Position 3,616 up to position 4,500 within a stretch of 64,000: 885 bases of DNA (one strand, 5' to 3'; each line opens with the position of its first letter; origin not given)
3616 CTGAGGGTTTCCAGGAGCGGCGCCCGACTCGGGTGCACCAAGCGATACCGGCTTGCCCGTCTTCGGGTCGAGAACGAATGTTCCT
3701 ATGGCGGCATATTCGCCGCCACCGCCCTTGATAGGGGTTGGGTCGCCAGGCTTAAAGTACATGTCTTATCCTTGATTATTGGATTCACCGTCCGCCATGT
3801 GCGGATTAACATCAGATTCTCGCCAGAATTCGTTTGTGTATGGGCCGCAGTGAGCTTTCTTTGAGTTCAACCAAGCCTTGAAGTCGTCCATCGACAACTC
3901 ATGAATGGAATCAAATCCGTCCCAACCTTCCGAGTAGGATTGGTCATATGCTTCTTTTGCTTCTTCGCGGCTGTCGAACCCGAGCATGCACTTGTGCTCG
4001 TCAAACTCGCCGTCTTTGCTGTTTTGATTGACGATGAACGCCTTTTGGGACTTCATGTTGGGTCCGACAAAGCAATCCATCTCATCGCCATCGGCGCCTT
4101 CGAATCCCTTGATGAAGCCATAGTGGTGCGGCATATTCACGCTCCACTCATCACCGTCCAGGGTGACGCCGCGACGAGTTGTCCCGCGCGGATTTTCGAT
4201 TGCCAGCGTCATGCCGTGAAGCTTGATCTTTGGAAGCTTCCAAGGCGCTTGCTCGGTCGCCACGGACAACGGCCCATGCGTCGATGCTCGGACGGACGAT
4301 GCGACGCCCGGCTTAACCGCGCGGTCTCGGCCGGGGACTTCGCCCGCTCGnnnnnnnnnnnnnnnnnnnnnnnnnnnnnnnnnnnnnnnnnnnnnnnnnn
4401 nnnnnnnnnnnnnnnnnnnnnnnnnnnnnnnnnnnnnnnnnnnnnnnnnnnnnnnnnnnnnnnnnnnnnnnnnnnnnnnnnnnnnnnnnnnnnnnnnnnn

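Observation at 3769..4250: Portal protein fused to a C-terminal inorganic-pyrophosphatase-like domain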

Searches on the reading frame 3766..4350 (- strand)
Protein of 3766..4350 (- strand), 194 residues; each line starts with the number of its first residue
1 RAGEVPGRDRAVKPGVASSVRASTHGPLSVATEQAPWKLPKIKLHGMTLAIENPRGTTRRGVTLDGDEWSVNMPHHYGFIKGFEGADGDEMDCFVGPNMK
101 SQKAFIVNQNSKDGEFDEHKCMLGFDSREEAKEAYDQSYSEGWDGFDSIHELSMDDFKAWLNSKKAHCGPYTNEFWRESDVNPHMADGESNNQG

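Call 3: search_protein_families(library=pfam, proteins=[window:3766-4350:-], max_evalue=1)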
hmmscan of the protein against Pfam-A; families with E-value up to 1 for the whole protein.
window:3766-4350:- (194 aa): 3 families
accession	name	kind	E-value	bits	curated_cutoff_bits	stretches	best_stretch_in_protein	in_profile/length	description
PF18823.6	InPase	-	7.5e-50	168.7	26.8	1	33-162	5-135/135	Inorganic Pyrophosphatase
PF22877.3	RRM_Thc1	-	0.019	15.4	23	1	117-140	34-57/75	Thc1, RRM domain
PF00719.24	Pyrophosphatase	-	0.038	14.2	23.5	1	70-98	31-59/153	Inorganic pyrophosphatase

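Call 4: search_protein_families(library=phrogs, proteins=[window:3766-4350:-], max_evalue=0.01)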
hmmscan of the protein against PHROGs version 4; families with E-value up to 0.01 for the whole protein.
window:3766-4350:- (194 aa): 10 families
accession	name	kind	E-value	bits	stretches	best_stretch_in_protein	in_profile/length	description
phrog_4660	-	head and packaging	1e-65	223.5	1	5-173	601-764/765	minor head protein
phrog_30335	-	unknown function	6.1e-38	130.7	1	16-163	747-894/2900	-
phrog_37402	-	unknown function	7.9e-36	123.7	1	17-164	1089-1242/2639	-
phrog_4272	-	unknown function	1e-34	121.1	1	12-165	109-259/764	-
phrog_10089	-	moron, auxiliary metabolic gene and host takeover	2e-32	112.1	1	32-165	890-1026/4647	DarB-like antirestriction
phrog_938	-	lysis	4.4e-31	107.9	1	19-176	1489-1650/2185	endolysin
phrog_5143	-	unknown function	4.5e-30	104.5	1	33-162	718-850/2204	-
phrog_20705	-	head and packaging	2.3e-28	99.9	1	37-165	28-158/690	virion structural protein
phrog_29900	-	unknown function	5.3e-28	98.3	1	33-163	771-904/1028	-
phrog_33607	-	unknown function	1.3e-23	84.7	1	47-165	116-232/287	-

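Call 5: search_solved_structures(query=window:3766-4350:-, max_evalue=10, show_alignments=3)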
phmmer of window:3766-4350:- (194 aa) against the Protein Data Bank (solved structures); distinct sequences matched with E-value up to 10: 6.
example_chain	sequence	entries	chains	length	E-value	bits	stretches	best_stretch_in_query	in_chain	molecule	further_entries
9b41_L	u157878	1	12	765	2e-46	161.7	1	4-163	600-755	gp19 Portal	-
1qez_A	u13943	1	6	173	0.48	13.5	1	70-101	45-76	PROTEIN (INORGANIC PYROPHOSPHATASE)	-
1ygz_A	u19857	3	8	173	0.52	13.4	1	71-107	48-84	Inorganic pyrophosphatase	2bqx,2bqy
1vbo_A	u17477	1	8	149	1.3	12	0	66-94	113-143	artocarpin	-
5krp_A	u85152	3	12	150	1.4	12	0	65-94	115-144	Frutapin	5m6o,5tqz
6f4a_B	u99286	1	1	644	1.9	11.5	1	3-51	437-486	Suv3 helicase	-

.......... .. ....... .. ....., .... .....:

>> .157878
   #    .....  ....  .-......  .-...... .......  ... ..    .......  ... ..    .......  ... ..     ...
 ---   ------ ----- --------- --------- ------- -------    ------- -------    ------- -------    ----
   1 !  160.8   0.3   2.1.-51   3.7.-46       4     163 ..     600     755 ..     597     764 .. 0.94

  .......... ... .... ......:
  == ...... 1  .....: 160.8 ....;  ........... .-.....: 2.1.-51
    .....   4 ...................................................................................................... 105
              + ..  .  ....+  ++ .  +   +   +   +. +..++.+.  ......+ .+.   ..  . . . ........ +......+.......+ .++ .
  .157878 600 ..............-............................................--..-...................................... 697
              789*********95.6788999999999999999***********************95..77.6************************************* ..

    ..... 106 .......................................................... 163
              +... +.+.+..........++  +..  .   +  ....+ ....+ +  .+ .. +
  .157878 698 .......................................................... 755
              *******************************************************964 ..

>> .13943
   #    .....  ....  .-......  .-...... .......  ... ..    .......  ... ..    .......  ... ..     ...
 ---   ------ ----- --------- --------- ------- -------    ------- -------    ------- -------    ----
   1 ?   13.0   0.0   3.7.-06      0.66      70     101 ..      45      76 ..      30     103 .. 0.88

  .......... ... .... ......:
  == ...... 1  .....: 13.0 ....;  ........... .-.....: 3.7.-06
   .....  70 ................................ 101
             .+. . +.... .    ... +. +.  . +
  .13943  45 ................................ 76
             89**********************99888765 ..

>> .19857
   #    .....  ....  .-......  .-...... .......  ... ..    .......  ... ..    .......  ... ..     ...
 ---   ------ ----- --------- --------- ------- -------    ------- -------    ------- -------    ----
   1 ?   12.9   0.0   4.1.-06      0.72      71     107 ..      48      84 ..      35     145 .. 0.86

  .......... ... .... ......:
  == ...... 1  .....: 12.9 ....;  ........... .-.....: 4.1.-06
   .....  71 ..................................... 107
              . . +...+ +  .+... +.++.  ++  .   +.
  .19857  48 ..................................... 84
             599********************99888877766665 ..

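Call 13: find_homologous_proteins(query=window:3766-4350:-, max_evalue=0.001)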
Query window:3766-4350:- (194 aa): 35 proteins with E <= 0.001 among 255 candidates.
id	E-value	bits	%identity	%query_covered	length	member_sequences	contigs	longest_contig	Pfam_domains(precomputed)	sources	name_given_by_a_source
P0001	6.4e-55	204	55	83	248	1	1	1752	PF18823.7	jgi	jgi:hypothetical protein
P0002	1.1e-52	197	62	66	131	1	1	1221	PF18823.7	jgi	jgi:hypothetical protein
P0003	7.9e-51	191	49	89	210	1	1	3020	PF18823.7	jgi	jgi:hypothetical protein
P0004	2.8e-49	186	54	78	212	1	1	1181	PF18823.7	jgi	jgi:Inorganic Pyrophosphatase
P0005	1.6e-44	170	58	64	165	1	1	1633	PF18823.7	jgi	jgi:hypothetical protein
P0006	9.0e-44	168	55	64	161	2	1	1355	PF18823.7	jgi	jgi:hypothetical protein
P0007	6.8e-38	149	46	77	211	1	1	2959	PF18823.7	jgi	-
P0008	1.4e-37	148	48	71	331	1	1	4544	PF18823.7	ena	-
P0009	1.5e-37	148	47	72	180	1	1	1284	PF18823.7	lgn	-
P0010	1.6e-36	144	47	71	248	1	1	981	PF18823.7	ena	-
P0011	1.2e-35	141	66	46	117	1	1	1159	PF18823.7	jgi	-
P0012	1.2e-31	128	40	77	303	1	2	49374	PF18823.7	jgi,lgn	jgi:hypothetical protein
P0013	4.1e-31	126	47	65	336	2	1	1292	PF18788.7,PF18823.7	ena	-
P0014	7.6e-31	126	39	77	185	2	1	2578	PF18823.7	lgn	-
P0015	1.2e-30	125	40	75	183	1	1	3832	PF18823.7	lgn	-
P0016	2.4e-30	124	44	66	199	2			PF18823.7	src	-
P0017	3.9e-30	123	49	63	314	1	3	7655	PF18823.7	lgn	-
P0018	8.1e-30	122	38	76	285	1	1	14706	PF18823.7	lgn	-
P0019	3.2e-27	114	36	75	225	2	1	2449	PF18823.7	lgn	-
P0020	4.3e-27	113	47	57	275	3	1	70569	PF18823.7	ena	-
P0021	1.3e-26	112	37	75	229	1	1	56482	PF18823.7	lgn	-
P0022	1.8e-26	111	48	60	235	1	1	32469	PF18823.7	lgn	-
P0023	2.9e-26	111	45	67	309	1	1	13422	PF18823.7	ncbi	-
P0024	4.2e-26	110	38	75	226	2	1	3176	PF18823.7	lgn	-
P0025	1.6e-25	108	43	69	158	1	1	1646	PF18823.7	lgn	-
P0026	1.3e-24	105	50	59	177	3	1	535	PF18823.7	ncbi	ncbi:hypothetical protein, partial [Pseudomonas aeruginosa]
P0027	2.2e-23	101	43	61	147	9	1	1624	PF18823.7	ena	-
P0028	2.4e-23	101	36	81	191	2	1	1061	PF18823.7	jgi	-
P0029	3.7e-23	100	38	69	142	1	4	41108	PF18823.7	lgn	-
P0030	5.2e-23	100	41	58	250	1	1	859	PF18823.7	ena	-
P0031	3.2e-22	97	41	60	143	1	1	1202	PF18823.7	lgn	-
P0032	5.5e-20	90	39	69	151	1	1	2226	PF18823.7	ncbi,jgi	ncbi:MAG TPA: hypothetical protein VGF75_05140 [Candidatus Saccharimonadales bacterium]|jgi:hypothet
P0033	1.8e-18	85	43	62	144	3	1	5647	PF18823.7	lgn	-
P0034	1.1e-17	83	38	62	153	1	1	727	PF18823.7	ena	-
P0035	2.4e-15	75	36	65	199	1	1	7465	PF18823.7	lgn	-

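Call 17: predict_structure(protein=window:3769-4350:-)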
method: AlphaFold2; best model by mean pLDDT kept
length: 194 residues; sequences in the alignment: 1
mean_pLDDT: 49.1   pTM: 0.44
mean pLDDT of the five models: 49.1, 43.4, 34.5, 34.1, 33.1
residues with pLDDT >= 90: 0; 70-90: 37; 50-70: 44; < 50: 113
segments of 3 or more residues with pLDDT < 50: 1-75, 111-116, 168-194
pLDDT, mean of each block of 10 residues (from residue 1): 39 39 36 31 31 31 35 46 52 65 70 53 79 67 61 76 55 35 37 36
secondary structure, 60 per line:
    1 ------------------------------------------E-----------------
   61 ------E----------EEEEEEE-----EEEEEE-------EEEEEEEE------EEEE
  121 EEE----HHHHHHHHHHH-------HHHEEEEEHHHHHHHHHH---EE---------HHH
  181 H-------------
elements in order: E78-84 E90-95 E103-110 E117-123 H128-138 E149-153 H154-163 H178-181

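Call 20: search_dna_similar(query=window:3766-4293:-, collection=phages, mode=protein, max_rows=60, rows=spread, max_evalue=0.00001)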
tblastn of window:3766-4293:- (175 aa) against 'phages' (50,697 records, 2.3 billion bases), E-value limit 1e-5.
Records with a match: 472; places in all: 473; records where one place covers at least 80% of the query: 124.
Best place of each record, by identity: 60-80% 30; <60% 442.
By first word of the organism name: Pseudomonas 294; Vibrio 70; Escherichia 27; Serratia 9; Nodularia 9; Xanthomonas 7; Burkholderia 6; Cellulophaga 5; Pbunalikevirus 4; Leptospira 4; and 23 more.
By host as written in the record: Pseudomonas aeruginosa 117; - 90; Pseudomonas aeruginosa PAO1 85; Pseudomonas sp. 28; Escherichia coli 13; Pseudomonas aeruginosa PA14 8; Serratia marcescens 7; Escherichia coli O157:H7 5; and 83 more.
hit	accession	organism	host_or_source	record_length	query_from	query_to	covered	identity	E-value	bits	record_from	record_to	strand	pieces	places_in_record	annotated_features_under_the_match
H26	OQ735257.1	Burkholderia phage vB_BglM_WTB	Burkholderia gladioli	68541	14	167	88%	61.7%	7e-63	214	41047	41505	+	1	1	minor head protein-like protein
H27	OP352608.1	Escherichia phage vB_EcoM_SP13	Escherichia sp.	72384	20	142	70%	73.4%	3e-56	195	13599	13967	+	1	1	portal protein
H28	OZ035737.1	Wifcevirus WFH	-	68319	20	142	70%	73.4%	5e-56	194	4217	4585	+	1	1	record has no annotation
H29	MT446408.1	Escherichia virus TH35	Escherichia coli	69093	20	142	70%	73.4%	5e-56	194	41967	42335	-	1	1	record has no annotation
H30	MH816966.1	Escherichia phage FEC19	Escherichia coli O157:H7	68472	20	142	70%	71.8%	1e-54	190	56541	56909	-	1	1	hypothetical protein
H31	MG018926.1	Pseudomonas phage tabernarius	Pseudomonas syringae pv. avii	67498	1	147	84%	51.7%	2e-48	172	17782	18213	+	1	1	putative structural protein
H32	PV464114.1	Pseudomonas phage Cisa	Pseudomonas aeruginosa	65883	19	158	80%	53.6%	2e-43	159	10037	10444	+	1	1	minor head protein | minor capsid protein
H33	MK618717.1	Serratia phage MTx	Serratia marcescens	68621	1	142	81%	52.4%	2e-42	156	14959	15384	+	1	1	portal protein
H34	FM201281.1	Pseudomonas phage LBL3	Pseudomonas aeruginosa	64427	19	158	80%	52.9%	5e-43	157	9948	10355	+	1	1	putative structural protein (x2)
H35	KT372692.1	Pseudomonas phage Kraken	Pseudomonas aeruginosa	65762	19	158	80%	52.9%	5e-43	157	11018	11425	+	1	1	putative head protein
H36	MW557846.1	Pseudomonas phage zikora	Pseudomonas aeruginosa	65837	19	158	80%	52.9%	5e-43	157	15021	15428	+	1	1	hypothetical protein (x2)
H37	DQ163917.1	Pseudomonas phage F8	-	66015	19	158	80%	52.9%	5e-43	157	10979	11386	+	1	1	record has no annotation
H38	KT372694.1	Pseudomonas phage Nemo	Pseudomonas aeruginosa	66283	19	158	80%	52.9%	5e-43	157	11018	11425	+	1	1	putative head protein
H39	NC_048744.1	Pseudomonas phage EPa61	Pseudomonas aeruginosa PAO1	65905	19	158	80%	52.9%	7e-43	157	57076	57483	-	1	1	minor head protein | head morphogenesis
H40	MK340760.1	Pseudomonas phage vB_PaeM_SCUT-S1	Pseudomonas aeruginosa PAO1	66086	19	158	80%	52.1%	2e-42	156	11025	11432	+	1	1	putative minor head protein (x2)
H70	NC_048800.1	Serratia phage MyoSmar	Serratia marcescens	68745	1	142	81%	48.3%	5e-40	149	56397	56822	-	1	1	minor head protein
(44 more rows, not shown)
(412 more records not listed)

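Call 25: predict_structure(alignment_id=A1)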
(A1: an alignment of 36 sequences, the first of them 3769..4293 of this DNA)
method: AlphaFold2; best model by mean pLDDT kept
length: 175 residues; sequences in the alignment: 36
mean_pLDDT: 86.9   pTM: 0.81
mean pLDDT of the five models: 86.9, 86.7, 86.1, 86.0, 86.0
residues with pLDDT >= 90: 129; 70-90: 16; 50-70: 17; < 50: 13
segments of 3 or more residues with pLDDT < 50: 1-11
pLDDT, mean of each block of 10 residues (from residue 1): 36 75 98 96 90 97 93 98 98 95 98 97 95 96 92 85 55 53
secondary structure, 60 per line:
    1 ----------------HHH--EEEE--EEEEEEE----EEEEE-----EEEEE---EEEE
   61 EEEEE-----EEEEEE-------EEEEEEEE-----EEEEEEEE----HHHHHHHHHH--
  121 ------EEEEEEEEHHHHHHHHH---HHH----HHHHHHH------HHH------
elements in order: E22-25 E28-34 E39-43 E49-53 E57-65 E71-76 E84-91 E97-104 H109-118 E127-134 H135-143 H154-160

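Call 29: fold_search(model_id=the predicted structure, library=pdb)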
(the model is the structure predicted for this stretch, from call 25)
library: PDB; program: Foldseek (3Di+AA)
matches with E <= 10: 245; with E <= 0.001: 2
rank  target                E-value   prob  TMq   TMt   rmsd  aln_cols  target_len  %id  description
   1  4z70_A                4.2e-04  1.00  0.41  0.44   6.7       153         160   18  Crystal structure of inorganic pyrophosphatase from Mycobacterium tuberculosis in complex with Ca ions (released 2015-08-26)
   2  4z73_D                8.5e-04  1.00  0.42  0.45   7.1       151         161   16  Crystal structure of inorganic pyrophosphatase from Mycobacterium tuberculosis in complex with a phosphate ion and an  (released 2015-08-26)
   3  4z70_B                1.2e-03  1.00  0.42  0.45   6.6       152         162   17  Crystal structure of inorganic pyrophosphatase from Mycobacterium tuberculosis in complex with Ca ions (released 2015-08-26)
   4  4ecp_A                1.4e-03  1.00  0.41  0.44   6.3       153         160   19  X-ray crystal structure of Inorganic Pyrophosphate PPA from Mycobacterium leprae (released 2012-04-18)
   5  4ecp_B                1.5e-03  1.00  0.41  0.43   7.8       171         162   18  X-ray crystal structure of Inorganic Pyrophosphate PPA from Mycobacterium leprae (released 2012-04-18)
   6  2uxs_A                2.5e-03  1.00  0.41  0.44   6.6       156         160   17  2.7A crystal structure of inorganic pyrophosphatase (Rv3628) from Mycobacterium tuberculosis at pH 7.5 (released 2008-05-27)
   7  5kde                  2.7e-03  1.00  0.42  0.45   8.0       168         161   17  Inorganic pyrophosphatase from Mycobacterium tuberculosis in complex with inhibitor 1 and inorganic pyrophosphate (released 2016-09-28)
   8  4z71_B                2.9e-03  1.00  0.42  0.44   6.7       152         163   16  Crystal structure of inorganic pyrophosphatase from Mycobacterium tuberculosis in complex with Mg ions (released 2015-08-26)
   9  1sxv                  2.9e-03  1.00  0.40  0.44   6.7       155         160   17  1.3A Crystal structure of rv3628, Mycobacterium tuberculosis inorganic pyrophosphatase (PPase) at pH5.0 (released 2005-04-12)
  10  1qez_A                2.9e-03  1.00  0.43  0.44   6.8       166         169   17  SULFOLOBUS ACIDOCALDARIUS INORGANIC PYROPHOSPHATASE: AN ARCHAEL PYROPHOSPHATASE. (released 1999-04-14)
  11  1wcf                  3.4e-03  1.00  0.42  0.44   7.7       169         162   16  1.54 A CRYSTAL STRUCTURE OF RV3628, MYCOBACTERIUM TUBERCULOSIS INORGANIC PYROPHOSPHATASE (PPASE) AT PH7.0 (released 2006-07-12)
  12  4xel_A                4.3e-03  1.00  0.42  0.43   6.5       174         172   16  Crystal structure of Inorganic pyrophosphatase (PPase) from Pseudomonas aeruginosa (released 2015-02-11)
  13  4xel_B                4.5e-03  1.00  0.41  0.42   6.1       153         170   16  Crystal structure of Inorganic pyrophosphatase (PPase) from Pseudomonas aeruginosa (released 2015-02-11)
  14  6n1c_D                5.1e-03  0.99  0.38  0.39   9.3       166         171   13  Crystal structure of Inorganic pyrophosphatase from Legionella pneumophila Philadelphia 1 (released 2018-12-19)
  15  3emj_A                5.4e-03  1.00  0.41  0.43   6.5       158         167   15  2.2 A crystal structure of inorganic pyrophosphatase from rickettsia prowazekii (p21 form) (released 2008-10-07)
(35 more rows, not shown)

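Call 55: get_annotated_region(hit=H70, flank=7000)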
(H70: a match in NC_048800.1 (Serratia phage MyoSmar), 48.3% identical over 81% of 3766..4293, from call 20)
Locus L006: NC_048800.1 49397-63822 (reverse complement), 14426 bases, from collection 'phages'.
description: Serratia phage MyoSmar, complete genome.
organism: Serratia phage MyoSmar (NCBI taxid 2596673)
taxonomy: Viruses; Duplodnaviria; Heunggongvirae; Uroviricota; Caudoviricetes; Myosmarvirus; Myosmarvirus myosmar
host: Serratia marcescens; source: pond water; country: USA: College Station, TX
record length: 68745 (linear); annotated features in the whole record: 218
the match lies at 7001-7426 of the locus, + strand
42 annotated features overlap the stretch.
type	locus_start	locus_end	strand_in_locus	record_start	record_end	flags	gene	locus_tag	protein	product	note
CDS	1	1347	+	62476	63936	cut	-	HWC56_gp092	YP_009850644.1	terminase large subunit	BLASTp similarity to phage SPP1 large terminase, SwissProt entry P54308; Contains InterProScan IPR006437 domain for ...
regulatory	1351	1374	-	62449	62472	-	-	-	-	terminator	-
regulatory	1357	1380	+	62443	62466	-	-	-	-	terminator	-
CDS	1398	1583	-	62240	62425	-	-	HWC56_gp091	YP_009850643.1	hypothetical protein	-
regulatory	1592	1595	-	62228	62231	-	-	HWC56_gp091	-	ribosome_binding_site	CPT_MyoSmar_091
CDS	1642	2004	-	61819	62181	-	-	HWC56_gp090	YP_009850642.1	hypothetical protein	-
regulatory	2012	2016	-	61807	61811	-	-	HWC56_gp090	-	ribosome_binding_site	CPT_MyoSmar_090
CDS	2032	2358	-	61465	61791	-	-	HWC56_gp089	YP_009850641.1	immunity to superinfection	BLASTp similarity to phage T4 Imm protein, NCBI entry NP_049660.1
regulatory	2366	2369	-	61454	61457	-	-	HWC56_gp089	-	ribosome_binding_site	CPT_MyoSmar_089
CDS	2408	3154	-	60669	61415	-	-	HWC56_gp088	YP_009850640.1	hypothetical protein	-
regulatory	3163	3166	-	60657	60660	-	-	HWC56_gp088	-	ribosome_binding_site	CPT_MyoSmar_088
CDS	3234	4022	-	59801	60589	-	-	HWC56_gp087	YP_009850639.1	hypothetical protein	-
regulatory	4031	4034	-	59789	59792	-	-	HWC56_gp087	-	ribosome_binding_site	CPT_MyoSmar_087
CDS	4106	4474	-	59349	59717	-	-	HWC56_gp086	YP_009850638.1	hypothetical protein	-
CDS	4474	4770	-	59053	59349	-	-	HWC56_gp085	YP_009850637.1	hypothetical protein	-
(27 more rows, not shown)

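Call 56: get_annotated_region(hit=H31, flank=7000)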
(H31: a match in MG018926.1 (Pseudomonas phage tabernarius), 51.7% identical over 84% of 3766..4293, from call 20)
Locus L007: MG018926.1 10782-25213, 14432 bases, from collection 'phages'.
description: Pseudomonas phage tabernarius, complete genome.
organism: Pseudomonas phage tabernarius (NCBI taxid 2048978)
taxonomy: Viruses; Duplodnaviria; Heunggongvirae; Uroviricota; Caudoviricetes; Tabernariusvirus; Tabernariusvirus tabernarius
host: Pseudomonas syringae pv. avii; source: wastewater; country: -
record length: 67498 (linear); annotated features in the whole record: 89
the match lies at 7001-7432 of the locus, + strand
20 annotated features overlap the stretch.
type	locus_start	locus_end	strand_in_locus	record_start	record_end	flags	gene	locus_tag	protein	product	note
CDS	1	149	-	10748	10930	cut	-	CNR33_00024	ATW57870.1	hypothetical protein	-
CDS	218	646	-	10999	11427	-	-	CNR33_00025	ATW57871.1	hypothetical protein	-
CDS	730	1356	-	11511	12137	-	-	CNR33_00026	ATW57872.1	hypothetical protein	-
CDS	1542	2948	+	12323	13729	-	-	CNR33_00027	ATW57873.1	terminase large subunit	-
CDS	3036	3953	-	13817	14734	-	-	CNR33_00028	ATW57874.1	hypothetical protein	-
CDS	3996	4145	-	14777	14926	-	-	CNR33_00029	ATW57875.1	hypothetical protein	-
CDS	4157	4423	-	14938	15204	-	-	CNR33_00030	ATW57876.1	hypothetical protein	-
CDS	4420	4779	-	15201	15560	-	-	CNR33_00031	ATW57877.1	hypothetical protein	-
CDS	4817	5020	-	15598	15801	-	-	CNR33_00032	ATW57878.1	hypothetical protein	-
CDS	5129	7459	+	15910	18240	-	-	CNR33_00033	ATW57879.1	putative structural protein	-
CDS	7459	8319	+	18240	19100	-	-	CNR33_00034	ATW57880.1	putative structural protein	-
CDS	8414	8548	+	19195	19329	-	-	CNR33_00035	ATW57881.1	hypothetical protein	-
CDS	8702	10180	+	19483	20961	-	-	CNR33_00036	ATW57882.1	hypothetical protein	-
CDS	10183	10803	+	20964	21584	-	-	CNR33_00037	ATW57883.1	hypothetical protein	-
CDS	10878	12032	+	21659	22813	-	-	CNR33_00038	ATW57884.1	putative structural protein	-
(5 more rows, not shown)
